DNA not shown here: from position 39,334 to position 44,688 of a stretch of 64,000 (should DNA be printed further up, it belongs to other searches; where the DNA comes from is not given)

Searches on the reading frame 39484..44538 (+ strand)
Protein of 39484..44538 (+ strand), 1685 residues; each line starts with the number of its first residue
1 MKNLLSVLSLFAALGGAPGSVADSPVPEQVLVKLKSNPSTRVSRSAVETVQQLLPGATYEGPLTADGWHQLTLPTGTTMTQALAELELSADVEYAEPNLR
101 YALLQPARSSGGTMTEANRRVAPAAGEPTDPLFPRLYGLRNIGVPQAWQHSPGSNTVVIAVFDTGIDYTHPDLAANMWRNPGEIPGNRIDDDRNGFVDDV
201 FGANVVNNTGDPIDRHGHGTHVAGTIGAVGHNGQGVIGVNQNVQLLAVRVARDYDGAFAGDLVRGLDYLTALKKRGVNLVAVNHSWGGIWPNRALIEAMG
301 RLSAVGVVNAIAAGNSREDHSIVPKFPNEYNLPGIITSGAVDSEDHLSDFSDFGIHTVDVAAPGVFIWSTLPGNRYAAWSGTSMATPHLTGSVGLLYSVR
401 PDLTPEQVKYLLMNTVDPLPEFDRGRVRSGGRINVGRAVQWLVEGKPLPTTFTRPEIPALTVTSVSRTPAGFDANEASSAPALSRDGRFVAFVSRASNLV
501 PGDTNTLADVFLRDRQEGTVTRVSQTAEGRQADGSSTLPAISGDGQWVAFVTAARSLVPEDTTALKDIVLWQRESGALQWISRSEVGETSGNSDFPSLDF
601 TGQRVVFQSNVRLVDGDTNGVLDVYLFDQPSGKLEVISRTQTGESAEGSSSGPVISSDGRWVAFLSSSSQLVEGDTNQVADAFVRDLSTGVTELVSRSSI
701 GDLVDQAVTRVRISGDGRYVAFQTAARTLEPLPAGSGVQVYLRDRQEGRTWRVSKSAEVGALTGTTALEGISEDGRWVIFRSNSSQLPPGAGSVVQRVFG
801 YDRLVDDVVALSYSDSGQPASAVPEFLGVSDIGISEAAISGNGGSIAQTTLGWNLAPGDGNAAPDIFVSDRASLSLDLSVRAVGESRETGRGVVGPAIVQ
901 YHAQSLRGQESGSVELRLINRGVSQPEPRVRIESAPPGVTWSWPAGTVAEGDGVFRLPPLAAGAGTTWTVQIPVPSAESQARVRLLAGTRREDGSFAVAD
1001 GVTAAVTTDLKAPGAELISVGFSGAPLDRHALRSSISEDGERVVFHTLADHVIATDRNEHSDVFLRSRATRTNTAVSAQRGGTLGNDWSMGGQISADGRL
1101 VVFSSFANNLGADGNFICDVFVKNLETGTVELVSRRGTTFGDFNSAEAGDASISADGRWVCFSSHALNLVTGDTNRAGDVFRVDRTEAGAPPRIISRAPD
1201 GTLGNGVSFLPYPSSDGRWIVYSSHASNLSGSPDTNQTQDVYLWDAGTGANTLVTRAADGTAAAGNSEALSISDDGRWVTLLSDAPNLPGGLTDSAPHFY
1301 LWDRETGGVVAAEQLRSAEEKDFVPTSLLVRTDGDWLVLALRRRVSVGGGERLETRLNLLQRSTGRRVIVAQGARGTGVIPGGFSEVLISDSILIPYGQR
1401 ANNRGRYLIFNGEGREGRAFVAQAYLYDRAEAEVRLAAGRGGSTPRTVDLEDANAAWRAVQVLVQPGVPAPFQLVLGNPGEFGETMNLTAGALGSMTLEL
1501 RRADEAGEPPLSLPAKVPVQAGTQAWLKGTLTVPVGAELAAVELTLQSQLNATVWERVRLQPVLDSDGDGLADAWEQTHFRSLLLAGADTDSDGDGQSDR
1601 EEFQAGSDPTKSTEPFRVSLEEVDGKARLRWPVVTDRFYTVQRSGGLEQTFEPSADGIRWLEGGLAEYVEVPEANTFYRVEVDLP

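Call 55: search_protein_families(library=pfam, proteins=[window:39484-44538:+], max_evalue=0.001)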
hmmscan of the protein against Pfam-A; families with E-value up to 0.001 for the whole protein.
window:39484-44538:+ (1685 aa): 4 families
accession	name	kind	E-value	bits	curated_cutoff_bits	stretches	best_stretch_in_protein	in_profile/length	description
PF00082.27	Peptidase_S8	-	1.3e-46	159.7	21.8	1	155-418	2-275/288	Subtilase family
PF07676.18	PD40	-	7.6e-16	58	20.9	0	1209-1234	12-35/38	WD40-like Beta Propeller Repeat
PF18884.5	TSP3_bac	-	1e-09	38.5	25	1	1591-1611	1-21/22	Bacterial TSP3 repeat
PF22148.1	Fervidolysin_NPro-like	-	4.8e-05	24.1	21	1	25-98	15-81/81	Fervidolysin N-terminal prodomain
